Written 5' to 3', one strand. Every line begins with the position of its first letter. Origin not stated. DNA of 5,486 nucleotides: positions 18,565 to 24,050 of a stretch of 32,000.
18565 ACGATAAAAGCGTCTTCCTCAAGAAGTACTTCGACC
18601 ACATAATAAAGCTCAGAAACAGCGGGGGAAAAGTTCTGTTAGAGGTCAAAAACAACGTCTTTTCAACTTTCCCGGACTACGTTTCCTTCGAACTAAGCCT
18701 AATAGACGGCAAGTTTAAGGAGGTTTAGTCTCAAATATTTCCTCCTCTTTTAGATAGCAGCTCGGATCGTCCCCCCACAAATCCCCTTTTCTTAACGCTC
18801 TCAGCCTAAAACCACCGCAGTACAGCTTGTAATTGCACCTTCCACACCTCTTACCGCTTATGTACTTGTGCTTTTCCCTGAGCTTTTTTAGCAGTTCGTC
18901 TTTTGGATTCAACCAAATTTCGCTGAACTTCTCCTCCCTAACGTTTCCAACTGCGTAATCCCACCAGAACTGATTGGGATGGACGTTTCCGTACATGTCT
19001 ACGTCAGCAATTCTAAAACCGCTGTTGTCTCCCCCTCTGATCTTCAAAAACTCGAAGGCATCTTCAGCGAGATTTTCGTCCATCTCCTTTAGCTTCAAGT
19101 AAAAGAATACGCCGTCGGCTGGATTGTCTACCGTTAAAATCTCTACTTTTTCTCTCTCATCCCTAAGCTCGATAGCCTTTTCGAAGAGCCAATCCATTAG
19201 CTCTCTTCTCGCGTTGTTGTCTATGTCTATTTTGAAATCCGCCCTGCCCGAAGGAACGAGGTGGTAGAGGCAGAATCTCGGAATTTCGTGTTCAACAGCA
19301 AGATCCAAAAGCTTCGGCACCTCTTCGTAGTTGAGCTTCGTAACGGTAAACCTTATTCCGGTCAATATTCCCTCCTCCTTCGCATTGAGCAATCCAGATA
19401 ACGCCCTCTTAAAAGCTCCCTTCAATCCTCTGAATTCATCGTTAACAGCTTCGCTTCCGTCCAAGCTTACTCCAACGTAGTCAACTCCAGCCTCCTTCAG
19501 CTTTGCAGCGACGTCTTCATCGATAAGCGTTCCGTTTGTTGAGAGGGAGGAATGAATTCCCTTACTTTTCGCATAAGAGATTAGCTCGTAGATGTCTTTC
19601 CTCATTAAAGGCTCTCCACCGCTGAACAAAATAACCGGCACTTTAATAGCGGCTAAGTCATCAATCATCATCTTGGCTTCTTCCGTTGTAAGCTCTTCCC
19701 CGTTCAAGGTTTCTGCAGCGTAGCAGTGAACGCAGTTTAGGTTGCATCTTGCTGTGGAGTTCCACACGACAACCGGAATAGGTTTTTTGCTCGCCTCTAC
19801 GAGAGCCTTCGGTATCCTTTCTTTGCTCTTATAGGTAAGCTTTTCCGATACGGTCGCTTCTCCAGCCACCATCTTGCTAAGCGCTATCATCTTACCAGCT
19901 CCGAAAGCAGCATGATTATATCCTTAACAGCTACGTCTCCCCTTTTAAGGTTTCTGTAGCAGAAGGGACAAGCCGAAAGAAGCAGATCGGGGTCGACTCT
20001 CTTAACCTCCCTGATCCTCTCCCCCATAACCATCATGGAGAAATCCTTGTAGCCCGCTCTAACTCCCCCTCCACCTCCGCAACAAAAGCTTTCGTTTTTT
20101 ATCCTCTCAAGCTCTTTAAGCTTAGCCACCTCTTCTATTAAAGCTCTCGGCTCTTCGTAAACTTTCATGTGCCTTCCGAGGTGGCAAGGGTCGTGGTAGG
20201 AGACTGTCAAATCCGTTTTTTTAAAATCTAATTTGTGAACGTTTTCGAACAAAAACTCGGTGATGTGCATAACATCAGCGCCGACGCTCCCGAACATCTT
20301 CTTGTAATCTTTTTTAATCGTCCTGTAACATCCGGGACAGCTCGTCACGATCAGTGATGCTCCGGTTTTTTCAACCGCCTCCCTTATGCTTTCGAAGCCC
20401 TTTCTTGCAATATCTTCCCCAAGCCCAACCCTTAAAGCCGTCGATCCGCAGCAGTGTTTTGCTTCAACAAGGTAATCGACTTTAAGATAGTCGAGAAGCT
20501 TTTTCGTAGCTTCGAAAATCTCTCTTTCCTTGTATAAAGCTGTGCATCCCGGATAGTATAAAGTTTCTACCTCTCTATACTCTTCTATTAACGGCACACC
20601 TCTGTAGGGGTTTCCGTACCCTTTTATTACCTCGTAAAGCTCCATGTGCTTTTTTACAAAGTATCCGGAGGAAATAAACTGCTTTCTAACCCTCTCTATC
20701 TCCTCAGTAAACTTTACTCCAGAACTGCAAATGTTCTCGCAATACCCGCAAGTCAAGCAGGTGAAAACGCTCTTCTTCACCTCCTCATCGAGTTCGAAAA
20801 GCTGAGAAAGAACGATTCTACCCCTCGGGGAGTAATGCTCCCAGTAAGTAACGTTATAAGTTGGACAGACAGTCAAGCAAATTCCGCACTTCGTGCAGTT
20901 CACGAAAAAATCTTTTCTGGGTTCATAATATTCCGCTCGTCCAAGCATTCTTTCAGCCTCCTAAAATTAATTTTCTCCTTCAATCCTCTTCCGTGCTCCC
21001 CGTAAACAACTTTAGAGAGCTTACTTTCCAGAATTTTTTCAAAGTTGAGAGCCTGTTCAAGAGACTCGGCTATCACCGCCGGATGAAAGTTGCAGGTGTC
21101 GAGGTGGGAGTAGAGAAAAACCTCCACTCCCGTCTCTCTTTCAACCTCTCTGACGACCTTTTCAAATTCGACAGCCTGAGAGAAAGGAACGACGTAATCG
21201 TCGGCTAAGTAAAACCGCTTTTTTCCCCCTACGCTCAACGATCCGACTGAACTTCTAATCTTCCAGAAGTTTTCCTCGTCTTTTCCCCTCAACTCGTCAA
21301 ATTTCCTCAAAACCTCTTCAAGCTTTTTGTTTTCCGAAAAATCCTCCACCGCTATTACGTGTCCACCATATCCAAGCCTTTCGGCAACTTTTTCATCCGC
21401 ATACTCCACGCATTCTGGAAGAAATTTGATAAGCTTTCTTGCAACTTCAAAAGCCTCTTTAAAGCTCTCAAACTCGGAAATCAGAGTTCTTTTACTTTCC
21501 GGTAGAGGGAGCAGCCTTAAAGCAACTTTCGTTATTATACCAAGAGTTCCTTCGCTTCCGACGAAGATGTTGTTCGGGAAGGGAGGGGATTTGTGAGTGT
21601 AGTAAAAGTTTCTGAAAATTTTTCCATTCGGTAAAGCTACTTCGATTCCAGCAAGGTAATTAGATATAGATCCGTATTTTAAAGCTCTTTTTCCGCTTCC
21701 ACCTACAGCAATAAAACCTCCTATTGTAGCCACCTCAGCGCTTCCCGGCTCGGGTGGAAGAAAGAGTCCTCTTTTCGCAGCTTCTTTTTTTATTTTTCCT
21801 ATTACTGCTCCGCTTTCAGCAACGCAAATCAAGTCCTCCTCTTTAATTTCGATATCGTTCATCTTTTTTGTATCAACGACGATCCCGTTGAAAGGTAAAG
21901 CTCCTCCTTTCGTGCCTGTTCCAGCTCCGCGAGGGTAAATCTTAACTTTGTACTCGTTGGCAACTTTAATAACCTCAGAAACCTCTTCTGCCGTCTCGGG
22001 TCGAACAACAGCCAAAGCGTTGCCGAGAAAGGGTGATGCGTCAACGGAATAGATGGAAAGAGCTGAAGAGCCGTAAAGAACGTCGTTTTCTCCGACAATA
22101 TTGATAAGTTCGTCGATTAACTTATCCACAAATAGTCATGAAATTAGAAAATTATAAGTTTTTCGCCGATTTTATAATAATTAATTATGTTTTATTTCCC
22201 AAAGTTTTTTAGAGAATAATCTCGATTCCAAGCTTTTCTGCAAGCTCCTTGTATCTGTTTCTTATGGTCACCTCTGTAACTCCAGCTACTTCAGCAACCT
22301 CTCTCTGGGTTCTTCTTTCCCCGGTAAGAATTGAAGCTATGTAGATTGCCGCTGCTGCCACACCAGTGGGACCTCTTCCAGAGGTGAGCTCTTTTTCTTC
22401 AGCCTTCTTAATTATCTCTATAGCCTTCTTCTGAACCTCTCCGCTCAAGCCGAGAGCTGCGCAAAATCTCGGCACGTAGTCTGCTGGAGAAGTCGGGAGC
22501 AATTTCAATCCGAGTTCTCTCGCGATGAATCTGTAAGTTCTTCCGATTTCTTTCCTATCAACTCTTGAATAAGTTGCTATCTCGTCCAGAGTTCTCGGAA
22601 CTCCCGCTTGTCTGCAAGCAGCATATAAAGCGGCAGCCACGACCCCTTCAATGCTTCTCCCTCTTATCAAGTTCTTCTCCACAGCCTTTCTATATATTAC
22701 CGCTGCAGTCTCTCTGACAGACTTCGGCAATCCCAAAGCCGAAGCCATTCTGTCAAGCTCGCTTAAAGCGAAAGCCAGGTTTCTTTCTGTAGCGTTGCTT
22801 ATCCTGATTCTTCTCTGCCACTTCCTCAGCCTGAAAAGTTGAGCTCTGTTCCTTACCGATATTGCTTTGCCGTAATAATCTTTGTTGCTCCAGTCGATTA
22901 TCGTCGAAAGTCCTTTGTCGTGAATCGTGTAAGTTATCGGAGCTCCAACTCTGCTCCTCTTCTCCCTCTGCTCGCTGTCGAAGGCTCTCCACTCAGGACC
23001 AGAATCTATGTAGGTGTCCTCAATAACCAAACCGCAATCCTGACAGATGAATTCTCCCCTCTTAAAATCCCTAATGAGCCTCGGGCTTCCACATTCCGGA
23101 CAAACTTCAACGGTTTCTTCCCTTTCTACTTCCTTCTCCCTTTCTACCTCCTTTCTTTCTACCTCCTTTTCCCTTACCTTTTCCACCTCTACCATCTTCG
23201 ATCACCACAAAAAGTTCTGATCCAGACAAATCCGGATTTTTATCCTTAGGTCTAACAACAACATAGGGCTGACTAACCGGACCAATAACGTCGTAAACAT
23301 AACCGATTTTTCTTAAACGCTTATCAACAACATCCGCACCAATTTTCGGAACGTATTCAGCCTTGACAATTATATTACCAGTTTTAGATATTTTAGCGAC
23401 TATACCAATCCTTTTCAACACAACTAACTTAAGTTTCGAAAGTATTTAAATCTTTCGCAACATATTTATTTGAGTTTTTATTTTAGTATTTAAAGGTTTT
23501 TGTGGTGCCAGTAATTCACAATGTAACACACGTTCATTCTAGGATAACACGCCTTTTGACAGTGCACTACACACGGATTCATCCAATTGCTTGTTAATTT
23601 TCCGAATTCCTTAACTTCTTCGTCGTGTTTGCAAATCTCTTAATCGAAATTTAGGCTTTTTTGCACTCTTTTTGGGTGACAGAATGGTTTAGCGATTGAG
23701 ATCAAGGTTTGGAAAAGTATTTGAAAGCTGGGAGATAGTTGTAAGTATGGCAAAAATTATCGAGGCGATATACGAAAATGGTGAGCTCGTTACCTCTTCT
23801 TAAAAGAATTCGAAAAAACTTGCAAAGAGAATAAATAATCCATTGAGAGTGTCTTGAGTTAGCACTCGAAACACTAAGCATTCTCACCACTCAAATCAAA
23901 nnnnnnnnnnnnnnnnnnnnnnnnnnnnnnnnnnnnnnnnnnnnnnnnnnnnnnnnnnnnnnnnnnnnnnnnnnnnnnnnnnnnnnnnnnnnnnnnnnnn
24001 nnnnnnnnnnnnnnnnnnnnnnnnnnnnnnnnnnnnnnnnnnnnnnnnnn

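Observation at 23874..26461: hdrC-hdrB translationally coupled to a CcsA/CcmC-type WWD heme-handling protein and a 5-TM partner: candidate undescribed membrane redox/heme module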

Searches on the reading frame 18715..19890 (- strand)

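Call 14: search_protein_families(library=pfam, proteins=[window:18715-19890:-], max_evalue=0.001)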
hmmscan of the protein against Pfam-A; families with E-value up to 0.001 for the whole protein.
window:18715-19890:- (391 aa): 3 families
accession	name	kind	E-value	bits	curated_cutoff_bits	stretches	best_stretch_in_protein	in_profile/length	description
PF04055.27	Radical_SAM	-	9.4e-32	110.9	29.5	1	44-198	2-166/166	Radical SAM superfamily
PF13353.11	Fer4_12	-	1.5e-10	42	22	1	46-146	12-116/137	4Fe-4S single cluster domain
PF13186.11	SPASM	-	1e-05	26.1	21.5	1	292-353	5-67/67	Iron-sulfur cluster-binding domain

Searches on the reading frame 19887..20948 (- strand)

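Call 14: search_protein_families(library=pfam, proteins=[window:19887-20948:-], max_evalue=0.001)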
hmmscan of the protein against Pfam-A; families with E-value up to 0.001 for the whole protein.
window:19887-20948:- (353 aa): 8 families
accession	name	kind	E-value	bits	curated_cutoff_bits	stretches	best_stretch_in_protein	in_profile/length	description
PF02754.22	CCG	-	4.7e-30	104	20.6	2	249-335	1-85/85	Cysteine-rich domain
PF13183.11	Fer4_8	-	6.6e-11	43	27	1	17-78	4-68/68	4Fe-4S dicluster domain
PF13534.11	Fer4_17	-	1.8e-08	35.3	22.2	1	17-78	1-60/61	4Fe-4S dicluster domain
PF12838.12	Fer4_7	-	3.1e-08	34.4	27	1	17-78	1-52/52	4Fe-4S dicluster domain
PF13237.11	Fer4_10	-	5e-07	30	25.5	1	17-74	8-52/53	4Fe-4S dicluster domain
PF13484.11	Fer4_16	-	3.8e-06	28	30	1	17-75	1-64/66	4Fe-4S double cluster binding domain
PF13187.11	Fer4_9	-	2.7e-05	24.5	27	1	17-77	1-50/52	4Fe-4S dicluster domain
PF13746.11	Fer4_18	-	9.1e-05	23.1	27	0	13-30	56-73/114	4Fe-4S dicluster domain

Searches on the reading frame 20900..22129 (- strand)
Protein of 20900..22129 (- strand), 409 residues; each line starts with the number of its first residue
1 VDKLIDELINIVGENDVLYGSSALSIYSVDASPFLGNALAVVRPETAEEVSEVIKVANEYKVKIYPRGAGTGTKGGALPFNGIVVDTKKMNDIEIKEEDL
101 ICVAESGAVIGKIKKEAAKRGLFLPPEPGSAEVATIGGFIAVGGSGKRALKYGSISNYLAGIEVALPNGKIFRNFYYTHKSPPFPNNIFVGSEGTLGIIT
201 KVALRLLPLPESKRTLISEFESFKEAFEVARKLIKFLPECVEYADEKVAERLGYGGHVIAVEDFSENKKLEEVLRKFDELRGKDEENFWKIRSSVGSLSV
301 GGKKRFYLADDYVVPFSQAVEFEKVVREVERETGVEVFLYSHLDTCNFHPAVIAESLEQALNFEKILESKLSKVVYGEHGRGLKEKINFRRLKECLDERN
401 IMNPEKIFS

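Call 3: search_protein_families(library=pfam, proteins=[window:20900-22129:-], max_evalue=0.01)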
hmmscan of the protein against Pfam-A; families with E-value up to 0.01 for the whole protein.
window:20900-22129:- (409 aa): 2 families
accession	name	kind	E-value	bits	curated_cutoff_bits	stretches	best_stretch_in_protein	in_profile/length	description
PF01565.28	FAD_binding_4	-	8.1e-39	132.9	26.4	1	39-173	2-137/139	FAD binding domain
PF02913.24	FAD-oxidase_C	-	3.4e-13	50.3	21.2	1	209-407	1-248/248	FAD linked oxidases, C-terminal domain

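Call 4: search_protein_families(library=ncbifam, proteins=[window:20900-22129:-], max_evalue=0.01)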
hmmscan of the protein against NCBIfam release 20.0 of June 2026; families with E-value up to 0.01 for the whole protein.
window:20900-22129:- (409 aa): 13 families
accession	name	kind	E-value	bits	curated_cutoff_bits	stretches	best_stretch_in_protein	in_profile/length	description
TIGR00387.1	glcD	equivalog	6.7e-57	193.2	567.9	1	41-406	1-413/413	glycolate oxidase subunit GlcD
NF049975.1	2HglutDHaseYdiJ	equivalog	2.1e-34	118.5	1350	2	25-173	39-191/1018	D-2-hydroxyglutarate dehydrogenase YdiJ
NF008408.0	PRK11230.1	equivalog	9.2e-31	106.8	897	1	3-235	20-256/499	glycolate oxidase subunit GlcD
NF008439.0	PRK11282.1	equivalog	2.5e-16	59.5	284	1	46-253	7-218/358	glycolate oxidase subunit GlcE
NF053785.1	DcplphribOxDprE1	equivalog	1.7e-11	44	500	1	40-208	17-182/449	decaprenylphosphoryl-beta-D-ribose oxidase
NF041227.1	BagG_FevA2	exception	1.5e-09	37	850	1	39-209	49-210/455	bagremycin/ferroverdin biosynthesis FAD-dependent oxygenase BagG/FevA2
TIGR01677.1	pln_FAD_oxido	subfamily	2.5e-09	36.2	383.1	1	38-217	34-220/560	FAD-dependent oxidoreductase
NF008387.0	PRK11183.1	equivalog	6.6e-08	31.6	391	1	3-116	10-129/570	D-lactate dehydrogenase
NF041226.1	BagK_FevA1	equivalog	2.1e-07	29.7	800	1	41-210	44-207/453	bagremycin/ferroverdin biosynthesis FAD-dependent oxygenase BagK/FevA1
TIGR01678.1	FAD_lactone_ox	subfamily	7.9e-07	28.3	396.8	1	37-215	14-187/438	sugar 1,4-lactone oxidase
TIGR01679.1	bact_FAD_ox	subfamily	5.1e-06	25.6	292.25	1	40-228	14-192/419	FAD-linked oxidoreductase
TIGR01676.1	GLDHase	equivalog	1.8e-05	23.8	458.25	1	41-207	65-226/541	L-galactonolactone dehydrogenase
NF010480.0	PRK13905.1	equivalog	0.00018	20.5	259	1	36-122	32-117/303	UDP-N-acetylmuramate dehydrogenase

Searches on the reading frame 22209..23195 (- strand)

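Call 3: search_protein_families(library=pfam, proteins=[window:22209-23195:-], max_evalue=0.01)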
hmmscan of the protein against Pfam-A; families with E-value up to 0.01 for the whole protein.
window:22209-23195:- (328 aa): 5 families
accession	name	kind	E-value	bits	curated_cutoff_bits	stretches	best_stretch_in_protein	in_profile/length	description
PF00382.24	TFIIB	-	1.7e-53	179.1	23.6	2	234-320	5-91/92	Transcription factor TFIIB repeat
PF08271.17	Zn_Ribbon_TF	-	1.8e-21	75.8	29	1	31-72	2-43/43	TFIIB zinc-binding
PF04545.22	Sigma70_r4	-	0.00052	19.9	24.1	1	292-321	18-47/50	Sigma-70, region 4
PF07282.18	Cas12f1-like_TNB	-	0.0015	19.1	26.3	1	21-58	20-50/60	Cas12f1-like, TNB domain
PF09723.15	Zn_ribbon_8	-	0.0079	16.6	34.4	0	21-42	19-39/41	Zinc ribbon domain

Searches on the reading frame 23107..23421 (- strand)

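Call 3: search_protein_families(library=pfam, proteins=[window:23107-23421:-], max_evalue=0.01)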
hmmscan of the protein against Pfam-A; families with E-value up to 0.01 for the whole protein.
window:23107-23421:- (104 aa): 1 family
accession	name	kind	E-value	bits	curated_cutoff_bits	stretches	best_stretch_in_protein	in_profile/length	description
PF04410.20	Gar1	-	2.2e-07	31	29.3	1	5-62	4-65/92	Gar1/Naf1 RNA binding region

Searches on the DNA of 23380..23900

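Call 84: search_rna_families(source=window, start=23380, end=23900, threshold=evalue, max_evalue=1)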
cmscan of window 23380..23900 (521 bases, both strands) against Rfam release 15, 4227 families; matches with E-value up to 1: 0.
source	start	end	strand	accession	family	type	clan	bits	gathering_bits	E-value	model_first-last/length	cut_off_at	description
